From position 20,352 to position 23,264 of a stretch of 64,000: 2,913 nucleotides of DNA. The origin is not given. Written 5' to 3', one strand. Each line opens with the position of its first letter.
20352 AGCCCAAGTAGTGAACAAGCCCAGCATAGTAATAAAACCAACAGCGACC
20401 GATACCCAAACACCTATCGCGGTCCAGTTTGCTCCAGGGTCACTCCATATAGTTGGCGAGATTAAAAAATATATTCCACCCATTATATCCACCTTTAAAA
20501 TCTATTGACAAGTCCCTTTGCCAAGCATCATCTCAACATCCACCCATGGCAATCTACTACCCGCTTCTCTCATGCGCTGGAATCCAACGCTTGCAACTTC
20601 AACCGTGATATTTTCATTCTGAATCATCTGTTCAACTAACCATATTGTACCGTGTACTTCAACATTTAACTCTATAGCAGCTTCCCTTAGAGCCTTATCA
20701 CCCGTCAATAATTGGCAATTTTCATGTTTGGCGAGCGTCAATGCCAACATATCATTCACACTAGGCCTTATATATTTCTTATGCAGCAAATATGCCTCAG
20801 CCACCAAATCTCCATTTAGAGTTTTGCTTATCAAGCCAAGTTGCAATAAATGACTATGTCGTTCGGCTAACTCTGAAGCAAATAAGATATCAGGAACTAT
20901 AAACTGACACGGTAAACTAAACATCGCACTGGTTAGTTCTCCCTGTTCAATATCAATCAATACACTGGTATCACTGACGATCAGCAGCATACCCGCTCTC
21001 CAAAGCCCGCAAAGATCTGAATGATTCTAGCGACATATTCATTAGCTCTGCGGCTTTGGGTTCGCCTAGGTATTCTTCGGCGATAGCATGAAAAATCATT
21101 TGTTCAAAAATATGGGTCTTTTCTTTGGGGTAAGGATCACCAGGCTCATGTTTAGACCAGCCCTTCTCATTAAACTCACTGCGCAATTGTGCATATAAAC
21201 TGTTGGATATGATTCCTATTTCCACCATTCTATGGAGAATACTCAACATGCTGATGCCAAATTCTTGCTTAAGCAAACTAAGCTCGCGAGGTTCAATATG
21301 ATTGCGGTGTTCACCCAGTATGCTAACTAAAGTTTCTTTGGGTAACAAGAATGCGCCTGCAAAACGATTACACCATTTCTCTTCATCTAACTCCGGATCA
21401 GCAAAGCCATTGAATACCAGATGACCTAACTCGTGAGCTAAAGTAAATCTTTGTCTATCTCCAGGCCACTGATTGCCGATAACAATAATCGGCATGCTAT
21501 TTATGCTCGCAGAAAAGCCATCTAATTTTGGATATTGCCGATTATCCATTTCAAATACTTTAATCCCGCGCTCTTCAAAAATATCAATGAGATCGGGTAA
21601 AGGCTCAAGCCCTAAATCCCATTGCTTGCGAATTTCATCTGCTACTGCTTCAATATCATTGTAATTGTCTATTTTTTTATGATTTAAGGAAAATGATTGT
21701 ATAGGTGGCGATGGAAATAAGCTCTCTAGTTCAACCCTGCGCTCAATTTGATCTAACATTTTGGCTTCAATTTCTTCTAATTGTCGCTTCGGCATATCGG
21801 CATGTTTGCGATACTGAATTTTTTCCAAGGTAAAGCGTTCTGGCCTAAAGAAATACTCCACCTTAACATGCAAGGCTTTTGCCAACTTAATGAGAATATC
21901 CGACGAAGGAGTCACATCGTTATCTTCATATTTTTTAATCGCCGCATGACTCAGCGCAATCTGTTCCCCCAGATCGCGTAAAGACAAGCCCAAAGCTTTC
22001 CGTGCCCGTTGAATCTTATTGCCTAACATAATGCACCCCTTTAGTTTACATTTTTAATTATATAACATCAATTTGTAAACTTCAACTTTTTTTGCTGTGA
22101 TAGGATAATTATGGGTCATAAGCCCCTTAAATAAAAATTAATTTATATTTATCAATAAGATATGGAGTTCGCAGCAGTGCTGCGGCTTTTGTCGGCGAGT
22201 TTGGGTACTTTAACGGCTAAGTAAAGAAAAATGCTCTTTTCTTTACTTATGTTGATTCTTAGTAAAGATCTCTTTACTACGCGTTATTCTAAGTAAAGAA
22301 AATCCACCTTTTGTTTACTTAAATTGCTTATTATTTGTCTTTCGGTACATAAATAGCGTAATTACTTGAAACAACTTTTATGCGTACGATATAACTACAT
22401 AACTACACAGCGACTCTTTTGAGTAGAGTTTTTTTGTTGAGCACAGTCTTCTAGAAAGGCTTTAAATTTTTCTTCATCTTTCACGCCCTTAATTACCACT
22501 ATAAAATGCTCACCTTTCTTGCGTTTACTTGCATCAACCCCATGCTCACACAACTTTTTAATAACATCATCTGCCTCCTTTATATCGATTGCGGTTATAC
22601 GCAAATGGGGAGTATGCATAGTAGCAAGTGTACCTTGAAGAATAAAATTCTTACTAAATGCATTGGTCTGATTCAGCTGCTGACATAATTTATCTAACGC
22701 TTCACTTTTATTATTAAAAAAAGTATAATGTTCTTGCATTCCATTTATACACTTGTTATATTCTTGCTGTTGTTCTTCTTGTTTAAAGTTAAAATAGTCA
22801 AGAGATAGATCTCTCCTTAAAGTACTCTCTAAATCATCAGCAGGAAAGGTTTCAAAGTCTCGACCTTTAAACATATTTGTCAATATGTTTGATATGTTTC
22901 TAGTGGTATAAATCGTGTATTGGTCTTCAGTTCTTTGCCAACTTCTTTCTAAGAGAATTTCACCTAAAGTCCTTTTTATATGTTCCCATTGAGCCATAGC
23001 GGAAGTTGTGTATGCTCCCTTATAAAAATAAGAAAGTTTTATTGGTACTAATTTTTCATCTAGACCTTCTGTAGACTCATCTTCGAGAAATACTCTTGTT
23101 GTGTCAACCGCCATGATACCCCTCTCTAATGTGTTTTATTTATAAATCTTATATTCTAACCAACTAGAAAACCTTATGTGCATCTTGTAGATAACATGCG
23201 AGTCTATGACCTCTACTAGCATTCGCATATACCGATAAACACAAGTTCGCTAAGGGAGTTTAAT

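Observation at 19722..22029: Three-gene module: HTH-XRE/ImmA metallopeptidase, PIN (DUF4411-like), and a membrane-anchored unknown; a candidate novel TA or defence system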

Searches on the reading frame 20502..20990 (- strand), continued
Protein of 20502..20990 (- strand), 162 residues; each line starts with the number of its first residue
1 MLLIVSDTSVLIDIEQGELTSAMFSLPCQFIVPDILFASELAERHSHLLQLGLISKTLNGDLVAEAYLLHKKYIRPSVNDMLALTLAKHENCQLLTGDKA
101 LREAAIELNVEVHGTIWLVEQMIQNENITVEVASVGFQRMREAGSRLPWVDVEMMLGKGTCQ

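Call 95: find_related_loci(query=A1, collection=viral_contigs, flank=5000)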
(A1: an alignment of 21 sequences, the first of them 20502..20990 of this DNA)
Query A1 (162 aa) in viral_contigs; peptide patterns used: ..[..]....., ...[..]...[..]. (x = any residue, [..] = any of these).
60 stretches matched a pattern, but none encodes a relative of the query by tblastn (E <= 1e-3).

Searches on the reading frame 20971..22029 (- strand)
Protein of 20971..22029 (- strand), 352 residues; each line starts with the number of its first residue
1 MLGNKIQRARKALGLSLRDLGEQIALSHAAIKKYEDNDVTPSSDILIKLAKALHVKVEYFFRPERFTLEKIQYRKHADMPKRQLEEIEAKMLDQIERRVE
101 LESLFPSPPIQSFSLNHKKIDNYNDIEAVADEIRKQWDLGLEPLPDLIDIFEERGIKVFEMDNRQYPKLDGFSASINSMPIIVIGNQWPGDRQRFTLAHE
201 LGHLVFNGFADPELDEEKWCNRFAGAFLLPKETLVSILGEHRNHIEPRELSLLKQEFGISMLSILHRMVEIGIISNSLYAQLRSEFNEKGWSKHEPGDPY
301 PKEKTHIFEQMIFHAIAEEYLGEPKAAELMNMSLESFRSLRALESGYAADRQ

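Call 3: search_protein_families(library=pfam, proteins=[window:20971-22029:-], max_evalue=0.1)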
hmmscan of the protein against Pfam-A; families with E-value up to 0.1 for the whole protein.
window:20971-22029:- (352 aa): 6 families
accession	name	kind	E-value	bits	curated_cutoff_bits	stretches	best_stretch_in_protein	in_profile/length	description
PF06114.19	Peptidase_M78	-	2.1e-16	60.3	22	1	152-268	2-122/123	IrrE N-terminal-like domain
PF01381.28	HTH_3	-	1.1e-10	41.8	23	1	6-60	1-55/55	Helix-turn-helix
PF13560.12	HTH_31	-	8.1e-06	26.5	27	1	2-56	2-57/64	Helix-turn-helix domain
PF12844.13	HTH_19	-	2.4e-05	24.6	30.2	1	3-60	1-58/64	Helix-turn-helix domain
PF13413.12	HTH_25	-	0.0048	17.1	24.6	0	7-39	3-35/62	Helix-turn-helix domain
PF13443.12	HTH_26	-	0.018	15.7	22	1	5-58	1-55/63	Cro/C1-type HTH DNA-binding domain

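Call 4: search_protein_families(library=padloc, proteins=[window:20971-22029:-], max_evalue=0.1)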
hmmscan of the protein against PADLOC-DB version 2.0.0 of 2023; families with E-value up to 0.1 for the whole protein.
window:20971-22029:- (352 aa): 19 families
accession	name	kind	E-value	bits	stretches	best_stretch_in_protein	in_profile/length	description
PDLC03949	RmrA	-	3.5e-54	182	1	4-340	5-332/363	-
PDLC03947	RmrA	-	1.5e-47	160.3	1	2-348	12-368/383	-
PDLC03948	RmrA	-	5.2e-47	158.6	1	3-346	10-365/397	-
PDLC03952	RmrA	-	1e-46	157.6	1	4-349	25-383/395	-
PDLC03951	RmrA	-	4.1e-46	155.7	1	3-350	10-365/400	-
PDLC03944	RmrA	-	1.1e-44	151.1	1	3-322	8-335/384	-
PDLC03954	RmrA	-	1.1e-44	150.9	1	3-325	12-339/380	-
PDLC03945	RmrA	-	1.4e-38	131.1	1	2-298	3-320/394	-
PDLC03953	RmrA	-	5.2e-38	129.2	1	3-320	7-331/373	-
PDLC03956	RmrA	-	3e-37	126.6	1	3-347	10-364/399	-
PDLC03943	RmrA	-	5.1e-37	125.8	1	3-335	4-337/370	-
PDLC03946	RmrA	-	5.9e-37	125.2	1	5-335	6-329/357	-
PDLC03955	RmrA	-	9.4e-36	121.8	1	6-310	25-327/371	-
PDLC03950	RmrA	-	6.7e-30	102.3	1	5-313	6-319/369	-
PDLC04142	capH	-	5.8e-14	51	1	2-97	7-100/103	capH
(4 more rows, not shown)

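Call 5: search_protein_families(library=ncbifam, proteins=[window:20971-22029:-], max_evalue=0.1)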
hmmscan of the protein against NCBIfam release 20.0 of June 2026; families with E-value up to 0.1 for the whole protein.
window:20971-22029:- (352 aa): 13 families
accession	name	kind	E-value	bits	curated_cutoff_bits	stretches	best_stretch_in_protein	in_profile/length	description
NF052239.1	antitox_spr1629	equivalog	3.2e-38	131.8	335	1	2-299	3-321/377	spr1629 family repressor/antitoxin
NF041951.1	phage_RstR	subfamily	4.1e-11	43.1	80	1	2-84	3-89/108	RstR family transcriptional repressor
TIGR00270.2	TIGR00270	equivalog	2.4e-07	30.7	110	1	4-57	78-131/159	multiprotein bridging factor aMBF1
NF003162.0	PRK04140.1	equivalog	3.1e-07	29.8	263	1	3-57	128-182/317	transcriptional regulator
NF007257.0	PRK09706.1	subfamily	1.7e-06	27.8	101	1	1-56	5-60/135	transcriptional repressor DicA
NF007408.0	PRK09943.1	equivalog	2e-06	27.5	211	1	3-63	9-70/185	HTH-type transcriptional regulator PuuR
TIGR03830.1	CxxCG_CxxCG_HTH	subfamily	8.4e-06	25.6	61.8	1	3-45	67-109/127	type II TA system antitoxin MqsA family protein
TIGR02612.1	mob_myst_A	hypoth_equivalog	4.8e-05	23.3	122.6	1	6-91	30-116/150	mobile mystery protein A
NF047948.1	male_kill_WMK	equivalog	0.00042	19.9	300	1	2-75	6-79/300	WO male-killing family protein Wmk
TIGR03070.1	couple_hipB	subfamily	0.0046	16.9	71.65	1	1-53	2-54/58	type II toxin-antitoxin system Y4mF family antitoxin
TIGR01278.1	DPOR_BchB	equivalog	0.012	14.5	490.35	1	94-163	372-441/512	ferredoxin:protochlorophyllide reductase (ATP-dependent) subunit B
NF006015.0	PRK08154.1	subfamily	0.015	14.4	204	1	2-65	31-94/314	anaerobic benzoate catabolism transcriptional regulator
NF046032.1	TransRegSlrRBacil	equivalog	0.022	14.8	250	1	1-67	1-68/149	HTH-type transcriptional regulator SlrR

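Call 42: search_solved_structures(query=window:20971-22029:-, max_evalue=0.01)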
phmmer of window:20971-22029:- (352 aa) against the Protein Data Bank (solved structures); distinct sequences matched with E-value up to 0.01: 7.
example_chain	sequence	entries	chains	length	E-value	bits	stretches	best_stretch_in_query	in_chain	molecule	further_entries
9sf2_A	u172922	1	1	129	1.9e-05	27.5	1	3-83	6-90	Transcriptional regulator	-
1adr_A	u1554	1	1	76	0.00013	24.7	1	1-63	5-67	P22 C2 REPRESSOR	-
3jxb_C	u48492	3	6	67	0.00014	24.6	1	1-62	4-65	Repressor protein C2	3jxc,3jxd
2r1j_L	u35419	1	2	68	0.00015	24.5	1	1-62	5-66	Repressor protein C2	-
9vzy_A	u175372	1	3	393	0.0013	21.4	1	168-287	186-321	HTH cro/C1-type domain-containing protein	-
8tac_A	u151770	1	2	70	0.0024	20.6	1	2-54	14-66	DBP48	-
3ivp_A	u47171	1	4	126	0.0047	19.6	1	2-72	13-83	Putative transposon-related DNA-binding protein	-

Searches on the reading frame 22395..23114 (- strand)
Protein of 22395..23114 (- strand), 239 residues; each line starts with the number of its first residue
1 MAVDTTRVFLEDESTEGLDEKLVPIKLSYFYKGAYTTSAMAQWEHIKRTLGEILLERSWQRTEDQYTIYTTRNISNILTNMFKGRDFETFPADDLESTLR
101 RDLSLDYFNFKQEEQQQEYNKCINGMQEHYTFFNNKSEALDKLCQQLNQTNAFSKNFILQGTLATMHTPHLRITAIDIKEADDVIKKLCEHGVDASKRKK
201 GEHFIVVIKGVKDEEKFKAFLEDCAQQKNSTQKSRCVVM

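Call 3: search_protein_families(library=pfam, proteins=[window:22395-23114:-], max_evalue=0.1)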
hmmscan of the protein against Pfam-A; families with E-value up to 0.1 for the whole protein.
window:22395-23114:- (239 aa): 1 family
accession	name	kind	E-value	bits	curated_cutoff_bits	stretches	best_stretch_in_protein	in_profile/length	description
PF04501.17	Baculo_VP39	-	0.019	15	25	1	130-181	119-169/244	Baculovirus major capsid protein VP39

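Call 4: search_protein_families(library=padloc, proteins=[window:22395-23114:-], max_evalue=0.1)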
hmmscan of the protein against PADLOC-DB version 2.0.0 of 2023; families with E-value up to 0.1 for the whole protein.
window:22395-23114:- (239 aa): 0 families

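Call 5: search_protein_families(library=ncbifam, proteins=[window:22395-23114:-], max_evalue=0.1)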
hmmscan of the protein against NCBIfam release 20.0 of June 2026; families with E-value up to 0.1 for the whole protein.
window:22395-23114:- (239 aa): 1 family
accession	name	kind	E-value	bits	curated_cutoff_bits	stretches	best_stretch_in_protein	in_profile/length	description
TIGR03812.1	tyr_de_CO2_Arch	equivalog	0.012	14.4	299.4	1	146-224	295-372/375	tyrosine decarboxylase MfnA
